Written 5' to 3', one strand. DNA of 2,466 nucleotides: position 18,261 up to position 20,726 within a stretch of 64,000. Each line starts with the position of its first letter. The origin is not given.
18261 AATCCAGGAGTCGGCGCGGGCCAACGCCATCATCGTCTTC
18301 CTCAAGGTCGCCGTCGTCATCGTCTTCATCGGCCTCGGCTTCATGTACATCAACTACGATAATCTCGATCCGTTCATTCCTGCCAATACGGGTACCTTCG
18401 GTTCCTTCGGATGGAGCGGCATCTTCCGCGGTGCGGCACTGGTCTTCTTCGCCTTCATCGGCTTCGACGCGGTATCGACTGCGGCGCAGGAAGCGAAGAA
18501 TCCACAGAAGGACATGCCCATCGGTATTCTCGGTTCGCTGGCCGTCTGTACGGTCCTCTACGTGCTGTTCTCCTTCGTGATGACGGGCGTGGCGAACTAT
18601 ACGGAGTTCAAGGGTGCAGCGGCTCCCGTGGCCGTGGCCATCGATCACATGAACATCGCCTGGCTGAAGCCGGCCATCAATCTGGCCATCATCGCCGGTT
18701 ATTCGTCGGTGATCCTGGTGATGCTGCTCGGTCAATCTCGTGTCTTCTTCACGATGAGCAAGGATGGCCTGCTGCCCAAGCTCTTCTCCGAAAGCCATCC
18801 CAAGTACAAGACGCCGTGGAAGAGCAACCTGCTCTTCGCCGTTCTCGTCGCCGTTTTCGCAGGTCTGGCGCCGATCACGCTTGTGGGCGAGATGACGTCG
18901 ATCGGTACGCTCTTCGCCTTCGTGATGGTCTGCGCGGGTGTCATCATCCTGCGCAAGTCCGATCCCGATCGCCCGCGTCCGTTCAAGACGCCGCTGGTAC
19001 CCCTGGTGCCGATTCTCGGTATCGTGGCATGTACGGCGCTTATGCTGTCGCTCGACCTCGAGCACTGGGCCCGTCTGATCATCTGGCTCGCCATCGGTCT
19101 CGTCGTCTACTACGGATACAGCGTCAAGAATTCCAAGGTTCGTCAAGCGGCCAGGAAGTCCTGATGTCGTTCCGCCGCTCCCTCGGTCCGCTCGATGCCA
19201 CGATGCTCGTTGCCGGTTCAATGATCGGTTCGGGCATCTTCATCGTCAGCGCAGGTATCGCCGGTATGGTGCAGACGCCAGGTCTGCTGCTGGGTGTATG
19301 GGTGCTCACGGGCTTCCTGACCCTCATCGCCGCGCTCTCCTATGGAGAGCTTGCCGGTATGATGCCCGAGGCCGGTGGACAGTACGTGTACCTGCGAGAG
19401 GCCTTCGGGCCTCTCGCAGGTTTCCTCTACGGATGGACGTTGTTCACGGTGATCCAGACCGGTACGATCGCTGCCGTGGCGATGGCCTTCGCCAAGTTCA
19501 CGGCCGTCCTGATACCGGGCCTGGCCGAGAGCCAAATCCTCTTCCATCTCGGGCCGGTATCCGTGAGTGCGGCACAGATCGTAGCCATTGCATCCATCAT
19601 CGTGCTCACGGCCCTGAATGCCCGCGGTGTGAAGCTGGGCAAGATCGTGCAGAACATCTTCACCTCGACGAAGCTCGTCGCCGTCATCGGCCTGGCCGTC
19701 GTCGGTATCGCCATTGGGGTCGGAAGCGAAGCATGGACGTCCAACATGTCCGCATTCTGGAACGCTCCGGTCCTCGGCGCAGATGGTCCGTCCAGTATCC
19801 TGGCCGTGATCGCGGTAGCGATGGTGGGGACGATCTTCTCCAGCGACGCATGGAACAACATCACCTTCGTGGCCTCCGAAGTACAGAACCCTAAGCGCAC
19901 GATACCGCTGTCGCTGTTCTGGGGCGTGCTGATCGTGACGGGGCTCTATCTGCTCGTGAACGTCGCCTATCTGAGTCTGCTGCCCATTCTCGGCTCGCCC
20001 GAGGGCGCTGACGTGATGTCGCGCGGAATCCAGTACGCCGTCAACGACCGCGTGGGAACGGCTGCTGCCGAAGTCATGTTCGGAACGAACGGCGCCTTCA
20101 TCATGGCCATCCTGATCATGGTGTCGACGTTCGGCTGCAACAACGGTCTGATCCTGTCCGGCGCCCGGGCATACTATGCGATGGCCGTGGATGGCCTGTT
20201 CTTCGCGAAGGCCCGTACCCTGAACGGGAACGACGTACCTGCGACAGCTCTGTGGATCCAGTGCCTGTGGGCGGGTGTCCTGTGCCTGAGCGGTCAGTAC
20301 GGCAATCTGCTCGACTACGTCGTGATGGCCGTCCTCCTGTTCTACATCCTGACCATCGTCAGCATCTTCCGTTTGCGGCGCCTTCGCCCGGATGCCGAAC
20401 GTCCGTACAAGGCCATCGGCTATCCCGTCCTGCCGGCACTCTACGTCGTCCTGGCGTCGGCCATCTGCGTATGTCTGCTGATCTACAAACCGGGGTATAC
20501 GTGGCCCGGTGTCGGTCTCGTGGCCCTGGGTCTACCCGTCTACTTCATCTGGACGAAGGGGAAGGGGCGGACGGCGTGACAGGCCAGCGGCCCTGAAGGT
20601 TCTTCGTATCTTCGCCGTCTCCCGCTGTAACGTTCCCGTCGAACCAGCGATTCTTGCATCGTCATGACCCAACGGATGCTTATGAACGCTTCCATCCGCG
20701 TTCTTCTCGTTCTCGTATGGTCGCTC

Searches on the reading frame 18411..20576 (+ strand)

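Call 11: search_protein_families(library=pfam, proteins=[window:18411-20576:+], max_evalue=0.001)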
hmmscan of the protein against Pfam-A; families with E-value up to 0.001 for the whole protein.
window:18411-20576:+ (722 aa): 2 families
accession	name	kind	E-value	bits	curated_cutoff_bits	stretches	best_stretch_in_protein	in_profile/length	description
PF13520.12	AA_permease_2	-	7.7e-51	173.8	27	1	258-691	1-401/427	Amino acid permease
PF00324.27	AA_permease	-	3.5e-33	115.4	24.6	1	263-694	2-425/470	Amino acid permease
